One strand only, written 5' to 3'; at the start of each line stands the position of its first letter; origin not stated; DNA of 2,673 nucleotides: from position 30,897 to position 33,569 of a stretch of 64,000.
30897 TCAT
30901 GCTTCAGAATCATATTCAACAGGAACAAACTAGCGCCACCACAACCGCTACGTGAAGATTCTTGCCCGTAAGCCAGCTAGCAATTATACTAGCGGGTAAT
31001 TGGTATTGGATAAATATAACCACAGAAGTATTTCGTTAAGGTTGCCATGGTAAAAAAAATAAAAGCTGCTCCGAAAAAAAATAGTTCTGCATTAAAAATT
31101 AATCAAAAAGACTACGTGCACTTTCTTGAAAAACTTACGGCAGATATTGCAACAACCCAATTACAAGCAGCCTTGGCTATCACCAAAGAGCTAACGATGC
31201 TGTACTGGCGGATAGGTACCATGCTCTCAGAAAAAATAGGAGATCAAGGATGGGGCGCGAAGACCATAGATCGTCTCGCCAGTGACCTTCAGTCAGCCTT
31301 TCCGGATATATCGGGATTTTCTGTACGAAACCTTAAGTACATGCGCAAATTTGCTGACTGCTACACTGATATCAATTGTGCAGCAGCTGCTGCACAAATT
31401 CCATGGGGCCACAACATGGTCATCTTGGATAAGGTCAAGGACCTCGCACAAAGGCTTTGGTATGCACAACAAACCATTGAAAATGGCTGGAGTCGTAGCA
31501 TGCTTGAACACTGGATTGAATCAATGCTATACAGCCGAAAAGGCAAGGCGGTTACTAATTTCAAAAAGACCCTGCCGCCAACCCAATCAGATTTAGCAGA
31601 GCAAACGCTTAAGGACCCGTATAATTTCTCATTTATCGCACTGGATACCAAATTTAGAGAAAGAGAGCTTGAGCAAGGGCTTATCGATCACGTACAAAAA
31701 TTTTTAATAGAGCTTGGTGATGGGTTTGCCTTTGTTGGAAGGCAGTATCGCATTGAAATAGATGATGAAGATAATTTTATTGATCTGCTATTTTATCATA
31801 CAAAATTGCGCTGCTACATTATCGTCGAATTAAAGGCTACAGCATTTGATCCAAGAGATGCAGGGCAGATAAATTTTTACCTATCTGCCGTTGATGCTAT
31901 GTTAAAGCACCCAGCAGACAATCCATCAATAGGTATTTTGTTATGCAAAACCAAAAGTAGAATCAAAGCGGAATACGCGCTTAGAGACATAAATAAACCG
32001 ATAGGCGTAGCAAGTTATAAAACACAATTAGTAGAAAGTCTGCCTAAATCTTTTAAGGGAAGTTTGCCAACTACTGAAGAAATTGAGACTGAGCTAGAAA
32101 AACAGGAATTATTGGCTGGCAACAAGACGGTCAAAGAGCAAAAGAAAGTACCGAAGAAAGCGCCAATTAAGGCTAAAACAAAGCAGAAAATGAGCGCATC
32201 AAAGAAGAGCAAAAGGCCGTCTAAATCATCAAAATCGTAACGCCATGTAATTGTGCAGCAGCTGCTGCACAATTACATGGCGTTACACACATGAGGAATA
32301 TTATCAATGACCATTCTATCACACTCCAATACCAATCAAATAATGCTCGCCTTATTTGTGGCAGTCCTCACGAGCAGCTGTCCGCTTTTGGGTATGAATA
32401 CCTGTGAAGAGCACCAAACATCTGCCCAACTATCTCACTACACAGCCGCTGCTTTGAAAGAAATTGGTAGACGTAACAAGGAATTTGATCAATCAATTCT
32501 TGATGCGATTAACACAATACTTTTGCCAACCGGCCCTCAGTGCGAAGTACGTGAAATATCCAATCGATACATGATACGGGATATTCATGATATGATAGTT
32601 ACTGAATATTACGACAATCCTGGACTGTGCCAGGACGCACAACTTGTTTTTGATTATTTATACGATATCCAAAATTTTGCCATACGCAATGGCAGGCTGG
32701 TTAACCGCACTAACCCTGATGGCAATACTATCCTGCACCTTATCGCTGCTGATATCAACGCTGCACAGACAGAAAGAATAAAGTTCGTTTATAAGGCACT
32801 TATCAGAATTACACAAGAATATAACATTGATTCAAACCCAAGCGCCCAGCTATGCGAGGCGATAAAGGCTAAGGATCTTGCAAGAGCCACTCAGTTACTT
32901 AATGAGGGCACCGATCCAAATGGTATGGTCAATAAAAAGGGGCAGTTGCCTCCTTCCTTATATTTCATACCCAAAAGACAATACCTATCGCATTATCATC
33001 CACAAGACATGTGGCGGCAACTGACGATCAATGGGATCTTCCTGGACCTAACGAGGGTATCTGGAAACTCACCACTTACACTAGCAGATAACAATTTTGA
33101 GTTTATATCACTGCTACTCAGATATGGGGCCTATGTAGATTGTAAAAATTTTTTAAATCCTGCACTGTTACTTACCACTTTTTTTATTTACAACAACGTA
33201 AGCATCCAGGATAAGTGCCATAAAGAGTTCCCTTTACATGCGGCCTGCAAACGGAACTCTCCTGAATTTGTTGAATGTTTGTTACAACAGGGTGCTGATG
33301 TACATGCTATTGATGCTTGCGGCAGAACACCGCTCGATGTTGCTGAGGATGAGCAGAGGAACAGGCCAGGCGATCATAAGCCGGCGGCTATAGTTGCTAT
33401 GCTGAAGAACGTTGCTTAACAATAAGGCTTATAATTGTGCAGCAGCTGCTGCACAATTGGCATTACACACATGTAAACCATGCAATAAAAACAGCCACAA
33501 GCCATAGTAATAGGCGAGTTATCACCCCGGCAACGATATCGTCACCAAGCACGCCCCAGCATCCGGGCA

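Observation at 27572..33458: Triplicated ankyrin-gene module with a conserved slot holding either an MNT-HEPN pair or a DUF1016 nuclease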

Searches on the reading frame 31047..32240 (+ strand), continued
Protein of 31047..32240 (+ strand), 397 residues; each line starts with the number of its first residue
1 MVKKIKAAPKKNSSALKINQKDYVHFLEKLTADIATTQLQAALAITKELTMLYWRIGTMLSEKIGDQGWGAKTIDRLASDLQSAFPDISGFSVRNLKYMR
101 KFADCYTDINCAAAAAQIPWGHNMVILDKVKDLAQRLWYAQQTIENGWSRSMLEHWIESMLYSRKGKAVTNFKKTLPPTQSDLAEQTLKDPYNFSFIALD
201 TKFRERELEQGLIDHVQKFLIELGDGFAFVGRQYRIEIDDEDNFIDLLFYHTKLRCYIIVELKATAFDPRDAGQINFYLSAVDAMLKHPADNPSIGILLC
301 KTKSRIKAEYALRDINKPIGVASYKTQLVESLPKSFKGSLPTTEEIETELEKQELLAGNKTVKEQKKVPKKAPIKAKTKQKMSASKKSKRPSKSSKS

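Call 72: get_annotated_region(hit=H9, flank=400)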
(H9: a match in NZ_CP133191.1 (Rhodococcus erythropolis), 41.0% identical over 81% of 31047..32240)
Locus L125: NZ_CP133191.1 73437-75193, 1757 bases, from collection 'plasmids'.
description: Rhodococcus erythropolis strain MGMM8 plasmid pMGMM8_1, complete sequence
organism: Rhodococcus erythropolis (NCBI taxid 1833)
taxonomy: Bacteria; Actinomycetota; Actinomycetes; Mycobacteriales; Nocardiaceae; Rhodococcus; Rhodococcus erythropolis
host: -; source: Spring wheat plant ( Triticum aestivum L); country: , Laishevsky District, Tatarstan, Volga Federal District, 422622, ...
typing (MOB-suite, as given by PLSDB): non-mobilizable
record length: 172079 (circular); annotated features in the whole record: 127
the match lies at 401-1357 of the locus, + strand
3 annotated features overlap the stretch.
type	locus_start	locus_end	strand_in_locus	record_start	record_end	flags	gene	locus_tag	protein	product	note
CDS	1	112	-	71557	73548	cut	-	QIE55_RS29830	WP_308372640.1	cutinase family protein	-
CDS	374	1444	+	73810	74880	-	-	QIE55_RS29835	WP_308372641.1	PDDEXK nuclease domain-containing protein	-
CDS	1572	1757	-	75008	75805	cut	-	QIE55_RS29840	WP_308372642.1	hypothetical protein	-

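Call 73: get_annotated_region(hit=H14, flank=400)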
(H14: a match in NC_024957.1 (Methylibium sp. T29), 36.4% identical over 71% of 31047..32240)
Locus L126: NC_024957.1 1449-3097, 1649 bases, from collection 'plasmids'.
description: Methylibium sp. T29 plasmid pT29A, complete sequence
organism: Methylibium sp. T29 (NCBI taxid 1430884)
taxonomy: Bacteria; Pseudomonadota; Betaproteobacteria; Burkholderiales; Sphaerotilaceae; Methylibium; Methylibium sp. T29
host: -; source: water; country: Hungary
typing (MOB-suite, as given by PLSDB): non-mobilizable; replicon rep_cluster_733
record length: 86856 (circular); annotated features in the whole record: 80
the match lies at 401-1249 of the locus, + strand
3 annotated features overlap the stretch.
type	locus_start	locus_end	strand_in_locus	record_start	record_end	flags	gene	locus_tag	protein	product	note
CDS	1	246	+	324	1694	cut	-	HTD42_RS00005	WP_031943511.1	replication initiation protein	GO:0006270 - DNA replication initiation [Evidence IEA]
CDS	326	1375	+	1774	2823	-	-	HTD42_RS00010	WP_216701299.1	PDDEXK nuclease domain-containing protein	-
CDS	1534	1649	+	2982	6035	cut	-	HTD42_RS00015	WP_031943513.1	BPTD_3080 family restriction endonuclease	-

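Call 74: get_annotated_region(hit=H15, flank=400)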
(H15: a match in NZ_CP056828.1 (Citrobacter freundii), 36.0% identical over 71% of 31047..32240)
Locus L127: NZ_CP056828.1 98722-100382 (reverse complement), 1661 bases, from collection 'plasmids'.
description: Citrobacter freundii strain RHBSTW-00135 plasmid pRHBSTW-00135_2, complete sequence
organism: Citrobacter freundii (NCBI taxid 546)
taxonomy: Bacteria; Pseudomonadota; Gammaproteobacteria; Enterobacterales; Enterobacteriaceae; Citrobacter; Citrobacter freundii
host: -; source: culture,Wastewater influent sample; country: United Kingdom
typing (MOB-suite, as given by PLSDB): conjugative; replicon IncHI1B,IncP; relaxase MOBP; mating-pair formation MPF_T
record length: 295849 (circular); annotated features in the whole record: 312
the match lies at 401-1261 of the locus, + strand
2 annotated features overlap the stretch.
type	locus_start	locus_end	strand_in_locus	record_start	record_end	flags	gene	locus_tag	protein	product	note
CDS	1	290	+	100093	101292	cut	-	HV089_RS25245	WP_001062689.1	site-specific integrase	GO:0015074 - DNA integration [Evidence IEA]; GO:0006310 - DNA recombination [Evidence IEA]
CDS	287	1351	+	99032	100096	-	-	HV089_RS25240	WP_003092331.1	PDDEXK nuclease domain-containing protein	-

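Call 75: get_annotated_region(hit=H20, flank=400)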
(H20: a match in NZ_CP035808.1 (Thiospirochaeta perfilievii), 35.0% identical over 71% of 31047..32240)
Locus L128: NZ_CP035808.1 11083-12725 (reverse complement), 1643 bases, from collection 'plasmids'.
description: Thiospirochaeta perfilievii strain P plasmid pSpe, complete sequence
organism: Thiospirochaeta perfilievii (NCBI taxid 252967)
taxonomy: Bacteria; Spirochaetota; Spirochaetia; Spirochaetales; Spirochaetaceae; Thiospirochaeta; Thiospirochaeta perfilievii
host: -; source: cell culture,Thiodendron" bacterial sulfur mat from mineral sulfide spring; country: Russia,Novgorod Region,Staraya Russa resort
typing (MOB-suite, as given by PLSDB): non-mobilizable
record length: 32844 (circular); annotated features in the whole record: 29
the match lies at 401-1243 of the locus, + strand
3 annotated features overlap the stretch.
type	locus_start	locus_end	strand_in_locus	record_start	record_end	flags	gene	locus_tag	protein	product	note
CDS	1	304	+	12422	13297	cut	-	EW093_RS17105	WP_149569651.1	hypothetical protein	-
CDS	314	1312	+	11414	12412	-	-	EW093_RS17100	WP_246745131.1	PDDEXK nuclease domain-containing protein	-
CDS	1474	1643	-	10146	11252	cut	-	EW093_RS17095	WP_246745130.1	DNA cytosine methyltransferase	GO:0006304 - DNA modification [Evidence IEA]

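Call 76: get_annotated_region(hit=H22, flank=400)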
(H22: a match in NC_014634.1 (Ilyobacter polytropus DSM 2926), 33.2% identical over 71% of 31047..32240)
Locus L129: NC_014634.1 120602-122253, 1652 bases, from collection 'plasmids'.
description: Ilyobacter polytropus DSM 2926 plasmid pILYOP02, complete sequence
organism: Ilyobacter polytropus DSM 2926 (NCBI taxid 572544)
taxonomy: Bacteria; Fusobacteriota; Fusobacteriia; Fusobacteriales; Fusobacteriaceae; Ilyobacter; Ilyobacter polytropus; Ilyobacter polytropus DSM 2926
host: -; source: marine mud; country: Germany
typing (MOB-suite, as given by PLSDB): conjugative; replicon rep_cluster_1748; relaxase MOBQ; mating-pair formation MPF_T
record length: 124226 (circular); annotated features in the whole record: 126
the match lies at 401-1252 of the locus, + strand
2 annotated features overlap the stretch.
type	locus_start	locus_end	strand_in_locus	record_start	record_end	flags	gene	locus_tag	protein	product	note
CDS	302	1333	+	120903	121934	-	-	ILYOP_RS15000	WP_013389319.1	PDDEXK nuclease domain-containing protein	-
CDS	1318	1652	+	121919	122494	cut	-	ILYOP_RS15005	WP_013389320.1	recombinase family protein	GO:0006310 - DNA recombination [Evidence IEA]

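Call 77: get_annotated_region(hit=H23, flank=400)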
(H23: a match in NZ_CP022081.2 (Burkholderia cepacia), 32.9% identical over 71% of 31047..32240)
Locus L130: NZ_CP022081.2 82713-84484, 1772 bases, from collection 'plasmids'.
description: Burkholderia cepacia strain FDAARGOS_345 plasmid unnamed1, complete sequence
organism: Burkholderia cepacia (NCBI taxid 292)
taxonomy: Bacteria; Pseudomonadota; Betaproteobacteria; Burkholderiales; Burkholderiaceae; Burkholderia; Burkholderia cepacia
host: -; source: Environment,plant derived food stuff, onion, Allium cepa; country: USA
typing (MOB-suite, as given by PLSDB): non-mobilizable; replicon rep_cluster_1398; mating-pair formation MPF_T
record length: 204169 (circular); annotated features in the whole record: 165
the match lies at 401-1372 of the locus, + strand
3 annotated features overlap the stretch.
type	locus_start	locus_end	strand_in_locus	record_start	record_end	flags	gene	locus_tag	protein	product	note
CDS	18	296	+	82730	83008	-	-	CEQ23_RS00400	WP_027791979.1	HU family DNA-binding protein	GO:0030261 - chromosome condensation [Evidence IEA]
CDS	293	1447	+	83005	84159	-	-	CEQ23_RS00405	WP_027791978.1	PDDEXK nuclease domain-containing protein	-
CDS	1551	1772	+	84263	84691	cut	-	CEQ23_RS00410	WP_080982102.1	hypothetical protein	-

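Call 78: get_annotated_region(hit=H26, flank=400)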
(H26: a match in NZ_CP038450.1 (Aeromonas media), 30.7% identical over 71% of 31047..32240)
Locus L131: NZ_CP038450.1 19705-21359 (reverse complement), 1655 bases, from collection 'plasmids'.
description: Aeromonas media strain R50-22 plasmid pAeme6, complete sequence
organism: Aeromonas media (NCBI taxid 651)
taxonomy: Bacteria; Pseudomonadota; Gammaproteobacteria; Aeromonadales; Aeromonadaceae; Aeromonas; Aeromonas media
host: -; source: cell culture,sludge from bioreactor treating oxytetracycline bearing wastewater; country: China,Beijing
typing (MOB-suite, as given by PLSDB): mobilizable; replicon rep_cluster_1332; relaxase MOBH
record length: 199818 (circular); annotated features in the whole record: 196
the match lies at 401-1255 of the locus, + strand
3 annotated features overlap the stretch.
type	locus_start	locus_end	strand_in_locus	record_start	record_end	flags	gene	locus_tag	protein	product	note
CDS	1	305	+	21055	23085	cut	-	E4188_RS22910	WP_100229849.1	class I SAM-dependent DNA methyltransferase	-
CDS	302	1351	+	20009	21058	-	-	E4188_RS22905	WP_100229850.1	PDDEXK nuclease domain-containing protein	-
CDS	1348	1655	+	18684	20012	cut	-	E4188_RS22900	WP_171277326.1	restriction endonuclease subunit S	GO:0006304 - DNA modification [Evidence IEA]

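Call 104: predict_structure(alignment_id=A2)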
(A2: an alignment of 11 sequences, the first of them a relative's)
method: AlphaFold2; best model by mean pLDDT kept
length: 397 residues; sequences in the alignment: 11
mean_pLDDT: 51.4   pTM: 0.33
mean pLDDT of the five models: 51.4, 47.2, 45.8, 44.2, 40.7
residues with pLDDT >= 90: 0; 70-90: 94; 50-70: 83; < 50: 220
segments of 3 or more residues with pLDDT < 50: 1-15, 39-46, 110-130, 135-212, 226-231, 314-397
pLDDT, mean of each block of 10 residues (from residue 1): 35 54 87 68 46 77 82 86 69 69 61 40 41 49 38 40 30 31 32 26 33 48 48 66 70 67 67 75 74 68 54 43 28 35 39 41 35 32 31 35
secondary structure, 60 per line:
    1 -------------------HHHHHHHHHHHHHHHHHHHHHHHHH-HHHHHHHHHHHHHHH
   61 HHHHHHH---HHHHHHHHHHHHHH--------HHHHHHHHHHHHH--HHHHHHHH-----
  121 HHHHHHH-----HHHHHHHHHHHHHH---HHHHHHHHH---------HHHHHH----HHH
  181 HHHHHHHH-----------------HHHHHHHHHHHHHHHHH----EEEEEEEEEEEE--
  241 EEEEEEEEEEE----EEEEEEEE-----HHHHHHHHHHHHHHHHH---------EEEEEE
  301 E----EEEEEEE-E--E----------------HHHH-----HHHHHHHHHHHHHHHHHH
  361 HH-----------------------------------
elements in order: H20-44 H46-67 H71-84 H93-105 H108-115 H121-127 H133-146 H150-158 H168-173 H178-188 H206-222 E227-238 E241-251 E256-263 H269-285 E295-301 E306-312 H334-337 H343-362

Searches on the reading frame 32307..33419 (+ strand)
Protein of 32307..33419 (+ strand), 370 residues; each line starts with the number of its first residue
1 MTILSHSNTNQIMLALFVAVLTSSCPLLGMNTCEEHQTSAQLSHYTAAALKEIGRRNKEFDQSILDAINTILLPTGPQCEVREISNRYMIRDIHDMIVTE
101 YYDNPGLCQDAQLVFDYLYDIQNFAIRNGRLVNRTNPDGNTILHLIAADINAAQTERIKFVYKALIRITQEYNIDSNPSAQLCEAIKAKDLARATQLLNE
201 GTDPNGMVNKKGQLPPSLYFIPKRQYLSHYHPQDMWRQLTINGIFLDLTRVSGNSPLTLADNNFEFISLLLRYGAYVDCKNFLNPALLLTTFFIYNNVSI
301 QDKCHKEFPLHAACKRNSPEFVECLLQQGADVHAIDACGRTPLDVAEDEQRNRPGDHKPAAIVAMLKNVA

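Call 5: search_protein_families(library=pfam, proteins=[window:32307-33419:+], max_evalue=0.01)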
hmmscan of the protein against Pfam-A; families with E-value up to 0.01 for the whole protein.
window:32307-33419:+ (370 aa): 6 families
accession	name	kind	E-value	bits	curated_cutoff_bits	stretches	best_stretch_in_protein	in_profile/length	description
PF00023.36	Ank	-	4.8e-15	55.3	21.1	1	309-336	5-32/33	Ankyrin repeat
PF12796.13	Ank_2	-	3.2e-13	50.5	27.3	1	296-346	20-67/90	Ankyrin repeats (3 copies)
PF13857.12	Ank_5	-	2.5e-10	40.9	27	1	299-346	8-56/56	Ankyrin repeats (many copies)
PF13637.12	Ank_4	-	2.8e-08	34.3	22.7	1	310-346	1-37/50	Ankyrin repeats (many copies)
PF13606.12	Ank_3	-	3.2e-08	33.5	22.3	1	309-333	5-29/30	Ankyrin repeat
PF23745.1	ANK_LRRK2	-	0.0066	16.7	27.5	0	306-333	31-58/130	LRRK2 ANK repeat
